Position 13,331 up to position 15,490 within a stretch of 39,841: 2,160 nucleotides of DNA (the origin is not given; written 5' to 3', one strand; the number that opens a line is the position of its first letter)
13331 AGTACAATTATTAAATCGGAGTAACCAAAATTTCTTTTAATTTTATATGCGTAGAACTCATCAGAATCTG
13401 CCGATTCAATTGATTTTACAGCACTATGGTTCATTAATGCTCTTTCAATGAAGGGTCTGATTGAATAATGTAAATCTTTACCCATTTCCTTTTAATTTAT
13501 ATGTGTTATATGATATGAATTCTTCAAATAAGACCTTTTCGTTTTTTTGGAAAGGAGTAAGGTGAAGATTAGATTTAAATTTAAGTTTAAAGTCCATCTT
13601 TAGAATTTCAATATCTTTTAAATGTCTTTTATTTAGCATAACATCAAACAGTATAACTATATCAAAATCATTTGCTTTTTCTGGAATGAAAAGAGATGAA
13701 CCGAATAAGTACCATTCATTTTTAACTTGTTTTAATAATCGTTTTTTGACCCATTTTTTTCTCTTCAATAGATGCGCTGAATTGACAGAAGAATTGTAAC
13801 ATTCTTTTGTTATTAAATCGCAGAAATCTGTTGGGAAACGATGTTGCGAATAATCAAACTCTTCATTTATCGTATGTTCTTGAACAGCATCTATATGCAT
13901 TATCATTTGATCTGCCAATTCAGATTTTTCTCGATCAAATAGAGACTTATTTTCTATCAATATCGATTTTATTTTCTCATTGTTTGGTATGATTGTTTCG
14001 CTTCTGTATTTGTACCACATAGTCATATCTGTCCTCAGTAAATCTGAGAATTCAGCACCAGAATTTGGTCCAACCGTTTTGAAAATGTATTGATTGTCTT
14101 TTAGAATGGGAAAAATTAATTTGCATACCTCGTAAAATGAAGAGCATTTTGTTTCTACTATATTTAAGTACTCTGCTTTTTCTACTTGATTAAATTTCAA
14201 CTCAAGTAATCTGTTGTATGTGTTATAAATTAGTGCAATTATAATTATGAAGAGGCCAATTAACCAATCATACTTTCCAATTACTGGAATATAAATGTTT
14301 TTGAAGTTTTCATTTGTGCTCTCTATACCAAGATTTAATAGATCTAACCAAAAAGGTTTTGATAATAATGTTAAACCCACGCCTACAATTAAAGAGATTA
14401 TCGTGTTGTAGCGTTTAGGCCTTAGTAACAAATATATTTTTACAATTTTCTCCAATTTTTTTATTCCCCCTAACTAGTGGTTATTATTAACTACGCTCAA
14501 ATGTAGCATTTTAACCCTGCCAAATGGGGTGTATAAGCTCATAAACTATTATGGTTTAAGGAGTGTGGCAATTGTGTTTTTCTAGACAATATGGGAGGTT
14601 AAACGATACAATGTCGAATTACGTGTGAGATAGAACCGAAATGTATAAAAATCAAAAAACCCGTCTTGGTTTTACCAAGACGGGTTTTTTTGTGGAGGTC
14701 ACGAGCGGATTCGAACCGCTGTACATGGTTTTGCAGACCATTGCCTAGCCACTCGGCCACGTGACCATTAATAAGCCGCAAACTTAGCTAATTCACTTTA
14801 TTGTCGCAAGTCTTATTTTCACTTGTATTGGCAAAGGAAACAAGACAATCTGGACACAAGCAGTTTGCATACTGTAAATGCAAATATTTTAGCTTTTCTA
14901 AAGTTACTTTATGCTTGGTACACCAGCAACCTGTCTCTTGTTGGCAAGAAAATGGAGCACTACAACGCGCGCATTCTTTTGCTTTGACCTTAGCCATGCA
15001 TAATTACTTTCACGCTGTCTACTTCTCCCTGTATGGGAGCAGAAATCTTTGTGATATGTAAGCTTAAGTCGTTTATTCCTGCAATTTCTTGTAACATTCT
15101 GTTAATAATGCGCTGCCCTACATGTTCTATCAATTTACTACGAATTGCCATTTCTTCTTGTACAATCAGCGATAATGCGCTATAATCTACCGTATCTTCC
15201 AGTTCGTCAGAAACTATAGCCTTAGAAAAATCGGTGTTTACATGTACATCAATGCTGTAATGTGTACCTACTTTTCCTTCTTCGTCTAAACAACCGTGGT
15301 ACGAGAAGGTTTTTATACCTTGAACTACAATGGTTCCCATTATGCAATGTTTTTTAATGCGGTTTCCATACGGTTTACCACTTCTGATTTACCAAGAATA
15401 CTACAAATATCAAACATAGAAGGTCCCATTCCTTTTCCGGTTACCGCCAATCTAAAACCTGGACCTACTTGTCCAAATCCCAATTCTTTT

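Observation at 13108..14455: Orphan two-gene operon: 2-TM protein ending in a minimal nucleotidyltransferase, coupled to an unassignable 125-aa protein (candidate novel defence / TA-like module)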

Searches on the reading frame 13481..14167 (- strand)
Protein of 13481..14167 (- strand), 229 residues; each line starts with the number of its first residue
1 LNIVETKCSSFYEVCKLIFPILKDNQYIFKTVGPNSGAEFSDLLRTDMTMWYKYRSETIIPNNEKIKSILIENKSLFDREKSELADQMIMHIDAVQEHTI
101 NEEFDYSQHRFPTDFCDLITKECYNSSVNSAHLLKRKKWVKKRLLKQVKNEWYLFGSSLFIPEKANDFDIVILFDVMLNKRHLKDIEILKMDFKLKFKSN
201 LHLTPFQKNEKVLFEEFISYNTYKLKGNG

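Call 47: find_homologous_proteins(query=A5, max_evalue=0.00001)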
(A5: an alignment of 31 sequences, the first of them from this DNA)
Query A5 (31 sequences) (229 aa, profile of the alignment): 40 proteins with E <= 0.00001 among 4983 candidates.
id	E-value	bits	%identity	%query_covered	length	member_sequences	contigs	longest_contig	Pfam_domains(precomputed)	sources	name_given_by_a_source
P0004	5.8e-76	273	54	100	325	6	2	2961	-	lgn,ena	-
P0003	6.6e-76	273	54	100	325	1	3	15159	-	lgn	-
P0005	8.3e-76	272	54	100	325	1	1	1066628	-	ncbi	-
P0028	1.3e-75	272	53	97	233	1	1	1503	-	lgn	-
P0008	1.7e-75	271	53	100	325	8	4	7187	-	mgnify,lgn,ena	mgnify:FL=1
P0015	4.0e-75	270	53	100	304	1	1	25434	-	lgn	-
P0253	8.2e-75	269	54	99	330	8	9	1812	-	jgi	jgi:hypothetical protein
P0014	1.1e-74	269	55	97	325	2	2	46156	-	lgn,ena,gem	-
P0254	1.2e-74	269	54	97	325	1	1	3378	-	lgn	-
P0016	2.0e-74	268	54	98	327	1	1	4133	-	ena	-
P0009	3.2e-74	267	53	100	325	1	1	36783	-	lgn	-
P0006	5.2e-74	267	53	100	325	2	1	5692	-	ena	-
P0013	2.4e-73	264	53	100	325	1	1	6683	-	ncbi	-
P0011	4.5e-73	264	53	99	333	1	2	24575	-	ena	-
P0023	5.8e-73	263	51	98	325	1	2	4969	-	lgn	-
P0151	5.4e-63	231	29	91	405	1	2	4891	PF08357.17,PF13676.12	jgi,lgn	-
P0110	1.1e-62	230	38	98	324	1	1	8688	-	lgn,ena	-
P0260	7.4e-59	217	34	93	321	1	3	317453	-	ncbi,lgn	-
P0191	3.2e-50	189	24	91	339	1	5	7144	PF19955.6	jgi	jgi:hypothetical protein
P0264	4.0e-15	74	35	46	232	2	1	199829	PF13391.13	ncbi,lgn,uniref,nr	ncbi:HNH endonuclease signature motif containing protein [Photorhabdus luminescens]|uniref:HNH endon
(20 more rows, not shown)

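Call 48: search_protein_families(library=padloc, proteins=[P0264, P0260], max_evalue=0.01)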
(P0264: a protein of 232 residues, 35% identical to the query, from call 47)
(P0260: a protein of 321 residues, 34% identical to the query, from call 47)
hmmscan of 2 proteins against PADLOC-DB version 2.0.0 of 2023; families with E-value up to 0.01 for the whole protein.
P0264 (232 aa): 17 families
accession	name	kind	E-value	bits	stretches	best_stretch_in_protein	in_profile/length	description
PDLC01997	SAVED1--SAVED_HNH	-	8.2e-32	109.1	1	3-116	6-115/368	-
PDLC00739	Effector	-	1.6e-30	104.7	1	4-116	9-119/378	Endonuclease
PDLC04772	PDC-M68A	-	2.6e-29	101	1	4-135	6-136/253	-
PDLC00746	Effector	-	2e-26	91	1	9-116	23-127/389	Endonuclease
PDLC00749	Effector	-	2.3e-25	87.5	1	6-116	19-128/395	Endonuclease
PDLC00747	Effector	-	1.6e-19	68.3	1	9-116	18-127/373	Endonuclease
PDLC00406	SduA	-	6.4e-16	57.3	1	16-141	31-149/326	DUF4263 domain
PDLC00751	Effector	-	1.9e-15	54.9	1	2-111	130-237/530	Endonuclease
PDLC00743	Effector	-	3.5e-14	50.7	1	1-113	1-112/384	Endonuclease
PDLC01998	SAVED1--SAVED_HNH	-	5e-14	49.9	1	3-110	114-219/506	-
PDLC00740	Effector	-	1.5e-12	45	1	9-116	22-128/391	Endonuclease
PDLC04773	PDC-M68A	-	1.8e-10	39.2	1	63-113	3-51/200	-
PDLC00742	Effector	-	4.3e-10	36.9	1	9-103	127-219/527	Endonuclease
PDLC00738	Effector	-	8.9e-09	32.6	1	4-108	148-250/529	Endonuclease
PDLC02000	Effector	-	1.1e-08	32.3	1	5-110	148-251/524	SAVED1--SAVED_HNH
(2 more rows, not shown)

P0260 (321 aa): 2 families
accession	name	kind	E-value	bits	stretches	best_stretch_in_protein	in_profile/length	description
PDLC04904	PDC-S09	-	0.00056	18.1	1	241-292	25-76/104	-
PDLC04906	PDC-S09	-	0.0036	15.6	1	241-292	24-76/98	-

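Call 53: find_encoding_contigs(protein=P0264, flank=6000, max_places=3)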
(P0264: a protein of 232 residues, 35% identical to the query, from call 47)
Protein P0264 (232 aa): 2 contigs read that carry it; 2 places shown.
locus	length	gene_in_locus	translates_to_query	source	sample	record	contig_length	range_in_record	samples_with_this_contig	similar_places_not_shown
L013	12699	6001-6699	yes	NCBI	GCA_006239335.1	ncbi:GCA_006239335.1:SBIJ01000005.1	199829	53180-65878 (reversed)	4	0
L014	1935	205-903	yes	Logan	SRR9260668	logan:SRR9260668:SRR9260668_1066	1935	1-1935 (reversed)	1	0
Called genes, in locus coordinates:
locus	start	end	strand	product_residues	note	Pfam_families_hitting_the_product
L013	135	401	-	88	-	PF12197:lci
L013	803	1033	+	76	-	-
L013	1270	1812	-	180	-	PF05068:MtlR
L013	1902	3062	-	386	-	PF01232:Mannitol_dh, PF08125:Mannitol_dh_C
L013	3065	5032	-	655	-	PF02378:PTS_EIIC, PF02302:PTS_IIB, PF00359:PTS_EIIA_2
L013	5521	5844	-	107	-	-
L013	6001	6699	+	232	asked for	PF13391:HNH_2 (weak)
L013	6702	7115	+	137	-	-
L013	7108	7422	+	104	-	-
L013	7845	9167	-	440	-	PF00999:Na_H_Exchanger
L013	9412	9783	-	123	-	PF00903:Glyoxalase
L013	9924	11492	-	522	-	PF00501:AMP-binding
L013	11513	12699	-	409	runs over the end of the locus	-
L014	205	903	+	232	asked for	PF13391:HNH_2 (weak)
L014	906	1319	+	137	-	-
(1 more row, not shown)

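Call 54: find_encoding_contigs(protein=P0260, flank=6000, max_places=3)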
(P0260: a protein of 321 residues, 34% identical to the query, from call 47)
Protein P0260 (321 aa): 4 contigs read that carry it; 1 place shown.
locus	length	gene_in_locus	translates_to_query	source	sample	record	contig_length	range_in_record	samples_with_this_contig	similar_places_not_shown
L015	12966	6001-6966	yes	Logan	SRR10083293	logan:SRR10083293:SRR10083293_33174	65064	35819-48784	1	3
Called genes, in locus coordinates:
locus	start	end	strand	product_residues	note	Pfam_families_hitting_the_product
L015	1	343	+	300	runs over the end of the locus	PF16872:putAbiC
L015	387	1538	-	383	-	PF13203:DUF2201_N, PF09967:DUF2201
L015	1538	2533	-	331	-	PF00004:AAA (weak), PF07728:AAA_5 (weak)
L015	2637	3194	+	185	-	-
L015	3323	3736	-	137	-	PF03960:ArsC (weak)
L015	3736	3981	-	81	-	-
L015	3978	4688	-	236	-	-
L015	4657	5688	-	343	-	PF13203:DUF2201_N, PF09967:DUF2201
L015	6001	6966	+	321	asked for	-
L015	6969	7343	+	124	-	-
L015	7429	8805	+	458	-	PF04471:Mrr_cat, PF13156:Mrr_cat_2 (weak)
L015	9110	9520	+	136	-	PF02452:PemK_toxin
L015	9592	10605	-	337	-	PF00004:AAA (weak), PF07726:AAA_3 (weak), PF07728:AAA_5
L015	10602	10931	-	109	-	PF04891:NifQ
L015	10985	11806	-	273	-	PF02899:Phage_int_SAM_1, PF00589:Phage_integrase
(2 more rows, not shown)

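Call 82: search_solved_structures(query=A5, max_evalue=10, show_alignments=3)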
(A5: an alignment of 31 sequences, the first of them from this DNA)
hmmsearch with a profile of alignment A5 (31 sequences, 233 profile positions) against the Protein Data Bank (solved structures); distinct sequences matched with E-value up to 10: 32.
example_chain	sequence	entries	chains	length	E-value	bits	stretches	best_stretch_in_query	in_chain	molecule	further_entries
4wn4_A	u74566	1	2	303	1.2e-12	50.9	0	36-72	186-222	Pentatricopeptide repeat protein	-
4pjr_A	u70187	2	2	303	1.2e-07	34.6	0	36-73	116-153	Pentatricopeptide repeat protein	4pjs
5orq_A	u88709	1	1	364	2.4e-07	33.6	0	36-73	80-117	cPPR-Telo1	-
5orm_A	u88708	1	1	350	6.5e-07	32.2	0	36-72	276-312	cPPR-Telo1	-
9xbd_E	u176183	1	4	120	0.00049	22.8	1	126-198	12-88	Nucleotidyltransferase domain-containing protein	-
4pjq_A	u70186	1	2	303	0.00055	22.6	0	36-71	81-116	Pentatricopeptide repeat protein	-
4wsl_A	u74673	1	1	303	0.0014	21.3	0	36-71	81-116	Pentatricopeptide repeat protein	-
1ylq_A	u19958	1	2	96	0.0022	20.7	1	142-226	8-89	putative nucleotidyltransferase, hypothetical protein AF0614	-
5yep_A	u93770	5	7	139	0.095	15.3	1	134-181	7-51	Toxin-antitoxin system antidote Mnt family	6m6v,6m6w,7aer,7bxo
6e0m_A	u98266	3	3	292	0.21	14.1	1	117-193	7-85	cGAS/DncV-like nucleotidyltransferase in E. coli homolog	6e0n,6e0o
2rff_A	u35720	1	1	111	0.33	13.5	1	131-180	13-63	Putative nucleotidyltransferase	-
4fhx_A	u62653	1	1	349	0.43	13.1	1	113-205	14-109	Poly(A) RNA polymerase protein cid1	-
4fh3_A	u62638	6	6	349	0.43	13.1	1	113-205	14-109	Poly(A) RNA polymerase protein cid1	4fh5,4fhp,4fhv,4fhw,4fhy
4e7x_A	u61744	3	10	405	0.5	12.9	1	113-205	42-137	Poly(A) RNA polymerase protein cid1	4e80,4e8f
8e9a_A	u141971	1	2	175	0.54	12.8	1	150-220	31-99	Repair DNA polymerase X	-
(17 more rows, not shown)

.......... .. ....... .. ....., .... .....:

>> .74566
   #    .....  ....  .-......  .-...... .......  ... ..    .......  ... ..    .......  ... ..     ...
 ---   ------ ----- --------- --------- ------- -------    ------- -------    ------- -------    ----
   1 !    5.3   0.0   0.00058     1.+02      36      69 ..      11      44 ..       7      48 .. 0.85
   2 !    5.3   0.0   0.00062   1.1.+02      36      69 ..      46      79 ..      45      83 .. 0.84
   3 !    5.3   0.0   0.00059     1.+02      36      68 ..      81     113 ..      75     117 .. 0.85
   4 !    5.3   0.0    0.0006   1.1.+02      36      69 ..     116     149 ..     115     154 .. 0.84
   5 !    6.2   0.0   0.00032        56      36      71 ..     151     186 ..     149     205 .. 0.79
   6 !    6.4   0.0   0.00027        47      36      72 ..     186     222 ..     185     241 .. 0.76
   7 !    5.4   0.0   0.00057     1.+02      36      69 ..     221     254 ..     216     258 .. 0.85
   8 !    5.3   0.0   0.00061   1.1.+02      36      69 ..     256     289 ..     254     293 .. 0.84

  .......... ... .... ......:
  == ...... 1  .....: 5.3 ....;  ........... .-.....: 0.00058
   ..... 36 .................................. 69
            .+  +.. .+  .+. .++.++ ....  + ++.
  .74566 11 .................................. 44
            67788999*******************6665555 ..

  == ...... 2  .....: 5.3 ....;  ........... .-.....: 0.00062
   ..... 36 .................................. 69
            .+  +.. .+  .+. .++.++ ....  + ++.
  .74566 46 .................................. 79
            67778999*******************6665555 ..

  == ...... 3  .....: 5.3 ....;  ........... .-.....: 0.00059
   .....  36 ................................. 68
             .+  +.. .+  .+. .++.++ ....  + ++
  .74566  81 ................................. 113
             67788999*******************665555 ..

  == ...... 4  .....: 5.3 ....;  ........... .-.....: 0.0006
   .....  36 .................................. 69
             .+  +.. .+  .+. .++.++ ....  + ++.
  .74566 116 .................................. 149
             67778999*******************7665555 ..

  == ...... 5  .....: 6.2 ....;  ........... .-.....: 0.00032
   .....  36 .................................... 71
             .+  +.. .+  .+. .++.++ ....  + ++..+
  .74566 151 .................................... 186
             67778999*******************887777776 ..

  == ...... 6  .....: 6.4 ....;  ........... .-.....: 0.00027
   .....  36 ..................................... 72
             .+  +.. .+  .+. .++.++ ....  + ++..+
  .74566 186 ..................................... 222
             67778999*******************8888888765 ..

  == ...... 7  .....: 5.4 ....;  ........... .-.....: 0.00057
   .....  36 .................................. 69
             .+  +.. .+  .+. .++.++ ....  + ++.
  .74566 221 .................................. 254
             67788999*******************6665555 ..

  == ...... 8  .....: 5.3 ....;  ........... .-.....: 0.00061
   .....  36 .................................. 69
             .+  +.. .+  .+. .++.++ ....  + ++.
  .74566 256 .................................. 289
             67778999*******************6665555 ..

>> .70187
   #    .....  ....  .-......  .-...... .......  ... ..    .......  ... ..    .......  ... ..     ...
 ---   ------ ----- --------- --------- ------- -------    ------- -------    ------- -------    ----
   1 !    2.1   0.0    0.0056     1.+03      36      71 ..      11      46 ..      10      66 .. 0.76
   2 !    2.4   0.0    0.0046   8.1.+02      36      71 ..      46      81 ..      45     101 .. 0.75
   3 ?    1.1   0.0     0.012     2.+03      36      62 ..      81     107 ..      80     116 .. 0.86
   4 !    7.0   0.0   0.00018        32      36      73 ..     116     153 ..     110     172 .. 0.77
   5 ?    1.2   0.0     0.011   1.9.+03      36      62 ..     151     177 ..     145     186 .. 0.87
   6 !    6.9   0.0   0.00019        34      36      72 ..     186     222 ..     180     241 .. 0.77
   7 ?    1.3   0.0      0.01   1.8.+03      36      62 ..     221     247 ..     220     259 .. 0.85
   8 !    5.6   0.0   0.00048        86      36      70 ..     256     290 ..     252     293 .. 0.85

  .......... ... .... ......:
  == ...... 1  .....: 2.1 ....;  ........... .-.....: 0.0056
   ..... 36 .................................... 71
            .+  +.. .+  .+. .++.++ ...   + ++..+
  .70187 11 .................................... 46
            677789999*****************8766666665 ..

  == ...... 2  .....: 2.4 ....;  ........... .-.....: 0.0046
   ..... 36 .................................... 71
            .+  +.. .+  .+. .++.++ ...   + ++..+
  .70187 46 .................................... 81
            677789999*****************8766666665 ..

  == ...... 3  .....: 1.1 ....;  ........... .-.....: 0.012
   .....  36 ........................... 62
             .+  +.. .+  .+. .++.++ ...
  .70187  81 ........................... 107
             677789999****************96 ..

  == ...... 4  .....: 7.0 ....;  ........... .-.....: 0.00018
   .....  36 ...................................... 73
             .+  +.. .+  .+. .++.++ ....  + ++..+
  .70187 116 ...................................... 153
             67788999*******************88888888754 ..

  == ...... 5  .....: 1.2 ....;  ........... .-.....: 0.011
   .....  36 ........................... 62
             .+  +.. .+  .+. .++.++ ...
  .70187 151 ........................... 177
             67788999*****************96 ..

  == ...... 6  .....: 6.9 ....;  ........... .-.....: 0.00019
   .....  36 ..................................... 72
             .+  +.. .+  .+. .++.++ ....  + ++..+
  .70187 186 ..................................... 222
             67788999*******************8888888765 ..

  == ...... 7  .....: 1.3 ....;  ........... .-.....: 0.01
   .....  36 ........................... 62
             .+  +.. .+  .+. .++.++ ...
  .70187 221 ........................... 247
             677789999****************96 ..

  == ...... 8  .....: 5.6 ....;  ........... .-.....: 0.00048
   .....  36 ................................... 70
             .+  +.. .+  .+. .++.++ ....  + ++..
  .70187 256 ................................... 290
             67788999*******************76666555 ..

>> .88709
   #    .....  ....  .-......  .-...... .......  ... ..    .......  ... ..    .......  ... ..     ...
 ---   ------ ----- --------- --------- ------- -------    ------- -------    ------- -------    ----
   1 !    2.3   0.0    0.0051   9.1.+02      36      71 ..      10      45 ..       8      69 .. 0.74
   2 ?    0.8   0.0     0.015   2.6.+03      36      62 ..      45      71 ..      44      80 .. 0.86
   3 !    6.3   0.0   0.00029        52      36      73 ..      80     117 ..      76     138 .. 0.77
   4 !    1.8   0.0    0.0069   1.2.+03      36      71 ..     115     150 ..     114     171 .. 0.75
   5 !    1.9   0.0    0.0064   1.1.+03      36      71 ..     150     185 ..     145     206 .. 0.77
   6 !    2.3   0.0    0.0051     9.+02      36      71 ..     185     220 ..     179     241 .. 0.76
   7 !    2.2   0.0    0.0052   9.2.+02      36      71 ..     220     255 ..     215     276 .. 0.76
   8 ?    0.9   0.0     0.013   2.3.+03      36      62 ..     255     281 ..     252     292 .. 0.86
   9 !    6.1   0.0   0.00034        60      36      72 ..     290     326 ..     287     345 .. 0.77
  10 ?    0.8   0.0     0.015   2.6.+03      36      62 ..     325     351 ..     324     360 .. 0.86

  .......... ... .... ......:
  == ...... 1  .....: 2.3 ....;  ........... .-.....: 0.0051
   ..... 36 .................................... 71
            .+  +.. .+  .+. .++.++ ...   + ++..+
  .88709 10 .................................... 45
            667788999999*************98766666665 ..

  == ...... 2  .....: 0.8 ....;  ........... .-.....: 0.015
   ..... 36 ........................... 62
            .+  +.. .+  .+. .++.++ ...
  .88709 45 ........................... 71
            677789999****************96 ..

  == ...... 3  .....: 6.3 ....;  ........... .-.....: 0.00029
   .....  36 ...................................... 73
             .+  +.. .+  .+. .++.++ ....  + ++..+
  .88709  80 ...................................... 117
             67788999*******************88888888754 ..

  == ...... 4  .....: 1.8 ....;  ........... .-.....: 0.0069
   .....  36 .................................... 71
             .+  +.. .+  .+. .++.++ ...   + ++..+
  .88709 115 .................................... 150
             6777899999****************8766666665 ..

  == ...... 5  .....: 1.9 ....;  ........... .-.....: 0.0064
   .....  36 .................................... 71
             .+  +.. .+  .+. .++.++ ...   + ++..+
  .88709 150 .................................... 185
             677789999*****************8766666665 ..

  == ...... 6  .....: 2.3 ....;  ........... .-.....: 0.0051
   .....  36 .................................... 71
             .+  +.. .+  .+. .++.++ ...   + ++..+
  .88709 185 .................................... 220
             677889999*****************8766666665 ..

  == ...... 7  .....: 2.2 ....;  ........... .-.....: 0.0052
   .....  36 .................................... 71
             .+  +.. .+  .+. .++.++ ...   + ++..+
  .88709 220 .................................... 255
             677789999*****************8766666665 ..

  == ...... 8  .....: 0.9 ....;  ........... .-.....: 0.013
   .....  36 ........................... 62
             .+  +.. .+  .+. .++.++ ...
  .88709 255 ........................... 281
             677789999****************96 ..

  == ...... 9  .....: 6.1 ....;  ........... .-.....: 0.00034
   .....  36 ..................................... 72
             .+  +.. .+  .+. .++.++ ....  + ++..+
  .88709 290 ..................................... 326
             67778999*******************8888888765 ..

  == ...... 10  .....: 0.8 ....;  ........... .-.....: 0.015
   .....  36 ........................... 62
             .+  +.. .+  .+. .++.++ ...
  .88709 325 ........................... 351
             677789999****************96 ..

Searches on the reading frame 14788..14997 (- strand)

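Call 25: search_protein_families(library=pfam, proteins=[window:14788-14997:-], max_evalue=0.001)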
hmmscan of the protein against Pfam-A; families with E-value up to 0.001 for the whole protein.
window:14788-14997:- (69 aa): 1 family
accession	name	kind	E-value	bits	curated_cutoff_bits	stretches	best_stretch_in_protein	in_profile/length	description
PF14375.11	Cys_rich_CWC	-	9.4e-08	32.8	24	1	9-52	1-49/50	Cysteine-rich CWC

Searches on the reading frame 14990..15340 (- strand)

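Call 25: search_protein_families(library=pfam, proteins=[window:14990-15340:-], max_evalue=0.001)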
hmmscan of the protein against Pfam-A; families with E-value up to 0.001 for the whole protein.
window:14990-15340:- (116 aa): 1 family
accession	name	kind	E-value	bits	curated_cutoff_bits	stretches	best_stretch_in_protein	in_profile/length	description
PF02152.23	FolB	-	1.8e-27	96.5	31.8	1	4-114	1-112/113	Dihydroneopterin aldolase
